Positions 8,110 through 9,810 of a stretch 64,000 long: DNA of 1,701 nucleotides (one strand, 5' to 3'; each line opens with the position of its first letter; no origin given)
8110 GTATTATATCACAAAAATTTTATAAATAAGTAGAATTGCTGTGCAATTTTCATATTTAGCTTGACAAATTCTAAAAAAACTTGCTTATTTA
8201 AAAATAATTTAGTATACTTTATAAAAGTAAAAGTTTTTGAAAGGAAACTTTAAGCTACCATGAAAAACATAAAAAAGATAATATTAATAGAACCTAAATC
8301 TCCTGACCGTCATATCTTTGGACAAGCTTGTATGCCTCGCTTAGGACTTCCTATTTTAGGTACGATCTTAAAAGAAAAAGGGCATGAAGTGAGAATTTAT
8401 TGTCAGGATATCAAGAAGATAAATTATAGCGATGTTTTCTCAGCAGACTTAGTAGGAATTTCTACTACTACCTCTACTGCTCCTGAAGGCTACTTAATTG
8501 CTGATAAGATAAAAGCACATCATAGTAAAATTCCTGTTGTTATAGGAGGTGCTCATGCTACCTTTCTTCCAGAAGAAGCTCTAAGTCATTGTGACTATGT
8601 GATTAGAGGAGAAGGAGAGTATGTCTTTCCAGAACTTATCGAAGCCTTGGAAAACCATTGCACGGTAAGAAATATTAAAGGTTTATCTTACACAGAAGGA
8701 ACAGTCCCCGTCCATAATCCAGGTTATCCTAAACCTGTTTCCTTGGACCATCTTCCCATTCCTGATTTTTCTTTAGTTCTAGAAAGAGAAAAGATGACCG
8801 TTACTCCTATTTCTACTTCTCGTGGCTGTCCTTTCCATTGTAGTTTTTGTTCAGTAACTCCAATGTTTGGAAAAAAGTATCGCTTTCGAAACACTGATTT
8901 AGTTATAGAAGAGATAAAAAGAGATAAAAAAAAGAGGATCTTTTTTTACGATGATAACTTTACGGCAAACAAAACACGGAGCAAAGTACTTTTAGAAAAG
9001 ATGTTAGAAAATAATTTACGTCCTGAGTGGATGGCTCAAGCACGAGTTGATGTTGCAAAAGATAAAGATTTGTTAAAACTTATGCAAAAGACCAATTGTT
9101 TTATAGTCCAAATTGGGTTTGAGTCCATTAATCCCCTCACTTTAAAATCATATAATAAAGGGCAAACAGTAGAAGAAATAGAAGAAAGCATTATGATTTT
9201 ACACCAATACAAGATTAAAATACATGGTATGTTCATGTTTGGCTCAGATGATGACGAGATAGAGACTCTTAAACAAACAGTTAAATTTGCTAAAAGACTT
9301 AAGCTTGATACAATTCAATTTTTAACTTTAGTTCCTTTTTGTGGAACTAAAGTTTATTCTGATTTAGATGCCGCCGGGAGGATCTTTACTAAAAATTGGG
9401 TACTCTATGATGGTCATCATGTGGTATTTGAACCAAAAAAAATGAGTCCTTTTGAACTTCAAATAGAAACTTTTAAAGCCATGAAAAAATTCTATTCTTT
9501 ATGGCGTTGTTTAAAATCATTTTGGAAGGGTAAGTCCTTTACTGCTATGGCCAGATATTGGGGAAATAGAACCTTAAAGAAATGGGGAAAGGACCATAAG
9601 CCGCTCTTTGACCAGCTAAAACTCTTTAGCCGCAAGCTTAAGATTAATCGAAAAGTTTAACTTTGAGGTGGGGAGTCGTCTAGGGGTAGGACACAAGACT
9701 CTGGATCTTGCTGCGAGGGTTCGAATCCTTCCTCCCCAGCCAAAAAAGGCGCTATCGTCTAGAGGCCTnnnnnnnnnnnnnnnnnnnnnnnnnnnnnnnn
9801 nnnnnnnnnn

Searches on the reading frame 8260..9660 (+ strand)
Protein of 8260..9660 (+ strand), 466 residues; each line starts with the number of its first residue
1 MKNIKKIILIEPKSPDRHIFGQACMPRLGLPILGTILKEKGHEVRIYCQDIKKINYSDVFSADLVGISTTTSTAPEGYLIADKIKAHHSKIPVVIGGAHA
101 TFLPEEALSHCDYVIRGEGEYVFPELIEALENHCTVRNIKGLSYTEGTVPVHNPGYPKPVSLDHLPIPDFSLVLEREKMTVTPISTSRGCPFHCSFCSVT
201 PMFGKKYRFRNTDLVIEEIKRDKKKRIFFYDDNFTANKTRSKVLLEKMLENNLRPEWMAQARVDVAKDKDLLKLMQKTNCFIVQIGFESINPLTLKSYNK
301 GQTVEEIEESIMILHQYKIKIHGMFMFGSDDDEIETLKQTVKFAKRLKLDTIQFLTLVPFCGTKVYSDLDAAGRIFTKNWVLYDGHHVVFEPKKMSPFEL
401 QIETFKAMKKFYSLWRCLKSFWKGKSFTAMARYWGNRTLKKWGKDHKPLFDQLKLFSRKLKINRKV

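Call 10: search_protein_families(library=pfam, proteins=[window:8260-9660:+])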
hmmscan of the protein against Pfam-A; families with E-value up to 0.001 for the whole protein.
window:8260-9660:+ (466 aa): 3 families
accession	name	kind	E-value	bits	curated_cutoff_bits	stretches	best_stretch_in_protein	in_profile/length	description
PF04055.27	Radical_SAM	-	6.6e-20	72.4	29.5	1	184-337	1-162/166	Radical SAM superfamily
PF02310.24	B12-binding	-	6.2e-19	68.5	32.1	1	24-126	11-120/121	B12 binding domain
PF19864.5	Radical_SAM_N2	-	4.2e-05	23.5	29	1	88-133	83-128/151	Radical SAM proteins, N-terminal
